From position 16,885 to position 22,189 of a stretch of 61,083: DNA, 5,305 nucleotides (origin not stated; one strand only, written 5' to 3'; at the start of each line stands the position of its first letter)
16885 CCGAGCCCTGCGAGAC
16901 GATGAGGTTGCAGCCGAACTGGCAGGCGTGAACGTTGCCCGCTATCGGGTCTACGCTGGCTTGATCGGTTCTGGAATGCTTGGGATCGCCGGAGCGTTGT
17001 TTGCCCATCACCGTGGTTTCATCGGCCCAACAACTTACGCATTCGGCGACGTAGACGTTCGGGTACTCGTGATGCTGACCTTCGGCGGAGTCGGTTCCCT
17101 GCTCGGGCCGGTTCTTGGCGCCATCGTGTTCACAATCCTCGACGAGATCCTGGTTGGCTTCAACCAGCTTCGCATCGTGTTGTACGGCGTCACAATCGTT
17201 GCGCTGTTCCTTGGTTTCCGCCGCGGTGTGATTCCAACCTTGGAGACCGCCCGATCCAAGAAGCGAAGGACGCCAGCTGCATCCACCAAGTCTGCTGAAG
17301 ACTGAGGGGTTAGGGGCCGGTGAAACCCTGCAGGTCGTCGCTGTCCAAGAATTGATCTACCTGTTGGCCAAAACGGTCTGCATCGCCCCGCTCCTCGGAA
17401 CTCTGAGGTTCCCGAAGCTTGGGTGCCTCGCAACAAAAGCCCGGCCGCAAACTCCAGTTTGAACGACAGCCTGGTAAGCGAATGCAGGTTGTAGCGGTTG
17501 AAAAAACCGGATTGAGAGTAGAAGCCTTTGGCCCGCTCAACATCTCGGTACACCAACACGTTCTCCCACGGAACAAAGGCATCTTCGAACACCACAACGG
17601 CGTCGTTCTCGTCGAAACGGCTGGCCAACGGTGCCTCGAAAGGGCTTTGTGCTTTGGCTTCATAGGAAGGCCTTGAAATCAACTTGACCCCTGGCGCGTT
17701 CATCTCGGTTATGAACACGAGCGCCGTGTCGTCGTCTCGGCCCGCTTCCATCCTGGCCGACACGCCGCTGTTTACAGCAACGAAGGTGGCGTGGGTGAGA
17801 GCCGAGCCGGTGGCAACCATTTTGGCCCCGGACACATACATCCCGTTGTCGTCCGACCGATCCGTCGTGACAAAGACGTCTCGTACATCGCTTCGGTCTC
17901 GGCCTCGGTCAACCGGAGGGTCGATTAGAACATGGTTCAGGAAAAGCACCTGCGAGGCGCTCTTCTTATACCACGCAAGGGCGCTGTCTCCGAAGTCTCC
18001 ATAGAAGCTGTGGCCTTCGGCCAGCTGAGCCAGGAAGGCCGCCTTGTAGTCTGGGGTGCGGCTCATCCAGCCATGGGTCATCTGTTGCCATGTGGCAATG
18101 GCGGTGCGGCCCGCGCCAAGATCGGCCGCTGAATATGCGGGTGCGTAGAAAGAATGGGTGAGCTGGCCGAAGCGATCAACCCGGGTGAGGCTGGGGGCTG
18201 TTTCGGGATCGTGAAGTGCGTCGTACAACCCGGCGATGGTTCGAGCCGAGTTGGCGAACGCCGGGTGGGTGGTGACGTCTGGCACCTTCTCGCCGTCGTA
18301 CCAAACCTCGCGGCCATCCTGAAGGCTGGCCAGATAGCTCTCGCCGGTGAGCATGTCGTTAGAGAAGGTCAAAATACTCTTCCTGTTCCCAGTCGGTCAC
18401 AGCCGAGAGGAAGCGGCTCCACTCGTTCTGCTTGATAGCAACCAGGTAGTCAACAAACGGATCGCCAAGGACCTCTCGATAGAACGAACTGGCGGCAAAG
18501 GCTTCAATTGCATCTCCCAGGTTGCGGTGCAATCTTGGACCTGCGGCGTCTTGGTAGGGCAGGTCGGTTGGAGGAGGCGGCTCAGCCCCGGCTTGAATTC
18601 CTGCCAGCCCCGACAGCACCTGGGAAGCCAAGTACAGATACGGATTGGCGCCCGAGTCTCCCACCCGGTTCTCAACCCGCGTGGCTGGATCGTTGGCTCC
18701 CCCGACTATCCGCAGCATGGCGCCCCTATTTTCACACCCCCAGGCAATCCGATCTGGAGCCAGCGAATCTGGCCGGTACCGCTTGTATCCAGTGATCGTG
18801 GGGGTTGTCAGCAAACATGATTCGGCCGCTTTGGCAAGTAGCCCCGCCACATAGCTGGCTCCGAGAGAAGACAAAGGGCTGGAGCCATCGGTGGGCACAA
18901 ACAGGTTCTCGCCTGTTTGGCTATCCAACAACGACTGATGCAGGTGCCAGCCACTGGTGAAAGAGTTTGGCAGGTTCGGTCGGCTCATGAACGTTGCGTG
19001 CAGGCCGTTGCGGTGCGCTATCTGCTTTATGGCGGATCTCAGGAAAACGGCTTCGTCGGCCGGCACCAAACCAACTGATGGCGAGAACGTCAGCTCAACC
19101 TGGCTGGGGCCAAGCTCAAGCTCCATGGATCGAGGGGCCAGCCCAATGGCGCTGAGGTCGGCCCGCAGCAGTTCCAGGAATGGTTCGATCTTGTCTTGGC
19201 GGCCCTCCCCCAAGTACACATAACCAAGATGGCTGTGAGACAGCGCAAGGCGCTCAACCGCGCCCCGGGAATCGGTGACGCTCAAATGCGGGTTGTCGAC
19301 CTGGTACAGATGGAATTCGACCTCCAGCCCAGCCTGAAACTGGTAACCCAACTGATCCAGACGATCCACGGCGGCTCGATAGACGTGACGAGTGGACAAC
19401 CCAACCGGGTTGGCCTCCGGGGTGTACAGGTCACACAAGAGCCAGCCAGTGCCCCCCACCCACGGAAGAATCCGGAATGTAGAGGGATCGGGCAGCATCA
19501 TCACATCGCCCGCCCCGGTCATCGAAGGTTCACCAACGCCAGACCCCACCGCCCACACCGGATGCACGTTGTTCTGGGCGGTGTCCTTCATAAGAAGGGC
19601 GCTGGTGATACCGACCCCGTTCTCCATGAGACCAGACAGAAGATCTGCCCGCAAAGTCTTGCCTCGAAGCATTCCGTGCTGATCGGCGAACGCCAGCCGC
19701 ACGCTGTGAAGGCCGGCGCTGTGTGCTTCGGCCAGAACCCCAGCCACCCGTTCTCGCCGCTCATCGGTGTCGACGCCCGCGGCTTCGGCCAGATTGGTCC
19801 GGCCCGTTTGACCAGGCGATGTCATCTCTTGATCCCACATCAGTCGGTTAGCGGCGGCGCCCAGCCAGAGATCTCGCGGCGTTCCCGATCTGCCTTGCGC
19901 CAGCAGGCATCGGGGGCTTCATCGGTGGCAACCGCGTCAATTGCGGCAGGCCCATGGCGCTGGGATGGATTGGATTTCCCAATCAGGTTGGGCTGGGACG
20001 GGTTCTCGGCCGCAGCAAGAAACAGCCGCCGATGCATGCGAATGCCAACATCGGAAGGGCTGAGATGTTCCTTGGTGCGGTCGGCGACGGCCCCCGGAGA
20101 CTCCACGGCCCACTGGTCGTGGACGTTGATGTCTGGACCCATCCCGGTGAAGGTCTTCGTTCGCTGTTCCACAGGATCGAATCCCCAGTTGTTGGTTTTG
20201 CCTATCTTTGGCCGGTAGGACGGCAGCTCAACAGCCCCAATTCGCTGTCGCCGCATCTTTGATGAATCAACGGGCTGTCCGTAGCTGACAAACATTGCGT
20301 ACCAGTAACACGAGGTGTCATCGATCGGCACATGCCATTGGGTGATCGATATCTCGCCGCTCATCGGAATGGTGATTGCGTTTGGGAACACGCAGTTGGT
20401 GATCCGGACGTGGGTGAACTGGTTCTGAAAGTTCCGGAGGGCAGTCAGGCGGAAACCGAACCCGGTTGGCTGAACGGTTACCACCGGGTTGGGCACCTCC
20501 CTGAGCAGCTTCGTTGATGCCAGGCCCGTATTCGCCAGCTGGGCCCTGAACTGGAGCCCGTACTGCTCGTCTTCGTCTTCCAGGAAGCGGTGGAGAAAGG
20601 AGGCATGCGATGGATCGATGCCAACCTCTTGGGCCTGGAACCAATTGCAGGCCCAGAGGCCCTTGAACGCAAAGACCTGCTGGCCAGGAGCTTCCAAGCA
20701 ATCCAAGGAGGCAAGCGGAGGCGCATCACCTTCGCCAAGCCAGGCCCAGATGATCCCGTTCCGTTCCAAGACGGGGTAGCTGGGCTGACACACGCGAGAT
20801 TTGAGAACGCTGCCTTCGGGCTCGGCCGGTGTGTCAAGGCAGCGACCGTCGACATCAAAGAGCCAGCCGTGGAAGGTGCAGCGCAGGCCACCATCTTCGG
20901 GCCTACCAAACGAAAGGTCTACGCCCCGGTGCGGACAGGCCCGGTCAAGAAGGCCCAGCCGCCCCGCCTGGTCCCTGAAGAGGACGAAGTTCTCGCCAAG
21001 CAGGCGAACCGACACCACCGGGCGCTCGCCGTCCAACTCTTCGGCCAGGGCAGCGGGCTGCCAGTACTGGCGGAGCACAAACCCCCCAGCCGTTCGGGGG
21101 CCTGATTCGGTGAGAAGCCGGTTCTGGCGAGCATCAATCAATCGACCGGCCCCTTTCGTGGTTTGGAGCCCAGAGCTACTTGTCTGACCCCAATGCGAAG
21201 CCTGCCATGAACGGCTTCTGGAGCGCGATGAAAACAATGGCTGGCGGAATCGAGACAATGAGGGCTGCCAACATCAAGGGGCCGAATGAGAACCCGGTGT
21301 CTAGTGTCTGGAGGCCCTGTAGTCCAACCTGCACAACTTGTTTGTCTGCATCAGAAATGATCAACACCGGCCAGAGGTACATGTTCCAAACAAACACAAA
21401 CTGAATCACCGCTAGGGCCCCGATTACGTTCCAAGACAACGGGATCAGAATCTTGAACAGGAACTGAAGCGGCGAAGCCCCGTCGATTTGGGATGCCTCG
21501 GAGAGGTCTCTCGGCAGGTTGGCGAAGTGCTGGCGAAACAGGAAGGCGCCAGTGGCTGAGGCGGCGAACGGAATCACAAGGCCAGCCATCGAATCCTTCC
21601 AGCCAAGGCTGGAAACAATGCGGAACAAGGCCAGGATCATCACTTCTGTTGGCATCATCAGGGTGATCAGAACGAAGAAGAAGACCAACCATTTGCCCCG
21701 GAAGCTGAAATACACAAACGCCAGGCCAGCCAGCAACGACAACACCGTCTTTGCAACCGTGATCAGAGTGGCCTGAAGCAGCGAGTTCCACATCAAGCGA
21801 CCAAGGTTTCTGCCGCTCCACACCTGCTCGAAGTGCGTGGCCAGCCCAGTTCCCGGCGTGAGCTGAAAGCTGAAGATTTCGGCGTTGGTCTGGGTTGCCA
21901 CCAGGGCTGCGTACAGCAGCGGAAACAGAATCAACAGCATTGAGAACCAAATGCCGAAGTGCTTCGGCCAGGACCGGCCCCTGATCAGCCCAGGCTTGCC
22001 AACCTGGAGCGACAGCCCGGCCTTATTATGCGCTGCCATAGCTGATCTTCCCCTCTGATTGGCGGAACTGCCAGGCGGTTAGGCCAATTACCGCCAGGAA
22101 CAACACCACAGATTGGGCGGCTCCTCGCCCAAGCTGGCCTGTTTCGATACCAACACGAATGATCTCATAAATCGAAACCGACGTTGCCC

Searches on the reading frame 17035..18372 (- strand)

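Call 14: search_protein_families(library=pfam, proteins=[window:17035-18372:-], max_evalue=0.001)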
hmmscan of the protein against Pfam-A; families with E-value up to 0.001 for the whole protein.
window:17035-18372:- (445 aa): 3 families
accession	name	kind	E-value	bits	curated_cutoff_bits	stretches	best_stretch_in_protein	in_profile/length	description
PF11794.13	HpaB_N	-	3e-77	260.3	35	1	9-274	1-270/270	4-hydroxyphenylacetate 3-hydroxylase N terminal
PF03241.18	HpaB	-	3.2e-05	23.6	25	1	282-327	2-47/202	4-hydroxyphenylacetate 3-hydroxylase C terminal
PF02770.24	Acyl-CoA_dh_M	-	0.00019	22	33.3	1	160-233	10-76/97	Acyl-CoA dehydrogenase, middle domain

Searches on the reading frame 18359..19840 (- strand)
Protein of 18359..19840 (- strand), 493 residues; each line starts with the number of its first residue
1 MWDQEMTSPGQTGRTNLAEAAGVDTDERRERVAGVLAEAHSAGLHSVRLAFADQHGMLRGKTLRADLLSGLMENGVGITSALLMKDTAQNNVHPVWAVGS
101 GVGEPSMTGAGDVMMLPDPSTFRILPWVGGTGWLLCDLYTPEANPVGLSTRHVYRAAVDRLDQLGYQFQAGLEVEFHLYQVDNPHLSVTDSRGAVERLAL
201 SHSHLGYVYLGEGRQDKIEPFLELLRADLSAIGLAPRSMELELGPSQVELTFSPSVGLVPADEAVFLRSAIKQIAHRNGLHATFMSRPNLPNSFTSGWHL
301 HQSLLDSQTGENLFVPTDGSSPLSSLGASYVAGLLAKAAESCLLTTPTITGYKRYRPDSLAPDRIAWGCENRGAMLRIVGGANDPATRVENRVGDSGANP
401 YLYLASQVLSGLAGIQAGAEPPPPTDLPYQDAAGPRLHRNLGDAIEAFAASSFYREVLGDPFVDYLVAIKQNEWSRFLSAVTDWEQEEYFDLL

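Call 14: search_protein_families(library=pfam, proteins=[window:18359-19840:-], max_evalue=0.001)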
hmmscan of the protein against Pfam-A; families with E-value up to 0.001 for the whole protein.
window:18359-19840:- (493 aa): 3 families
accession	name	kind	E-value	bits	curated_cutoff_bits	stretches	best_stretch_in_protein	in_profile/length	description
PF00120.29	Gln-synt_C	-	2e-75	254.4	24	1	149-489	3-344/344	Glutamine synthetase, catalytic domain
PF16952.10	Gln-synt_N_2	-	0.00018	21.7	35.7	0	39-127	10-88/112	Glutamine synthetase N-terminal domain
PF03951.24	Gln-synt_N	-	0.0008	19.4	33.4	0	110-141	50-82/82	Glutamine synthetase, beta-Grasp domain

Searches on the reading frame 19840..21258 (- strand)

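Call 14: search_protein_families(library=pfam, proteins=[window:19840-21258:-], max_evalue=0.001)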
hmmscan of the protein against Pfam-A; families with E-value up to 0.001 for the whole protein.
window:19840-21258:- (472 aa): 2 families
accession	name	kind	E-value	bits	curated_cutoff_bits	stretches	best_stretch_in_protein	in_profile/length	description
PF19301.5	LigXa_C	-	2.4e-22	79.9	27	1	189-445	19-276/304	LigXa C-terminal domain like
PF00355.32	Rieske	-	1.3e-18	67.1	20.3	1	66-148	2-83/88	Rieske [2Fe-2S] domain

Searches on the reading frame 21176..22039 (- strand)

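Call 14: search_protein_families(library=pfam, proteins=[window:21176-22039:-], max_evalue=0.001)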
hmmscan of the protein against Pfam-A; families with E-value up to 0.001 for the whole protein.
window:21176-22039:- (287 aa): 1 family
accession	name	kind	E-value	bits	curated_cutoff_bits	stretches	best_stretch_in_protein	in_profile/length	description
PF00528.27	BPD_transp_1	-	3e-18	66.7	26.4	1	99-275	3-176/184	Binding-protein-dependent transport system inner membrane component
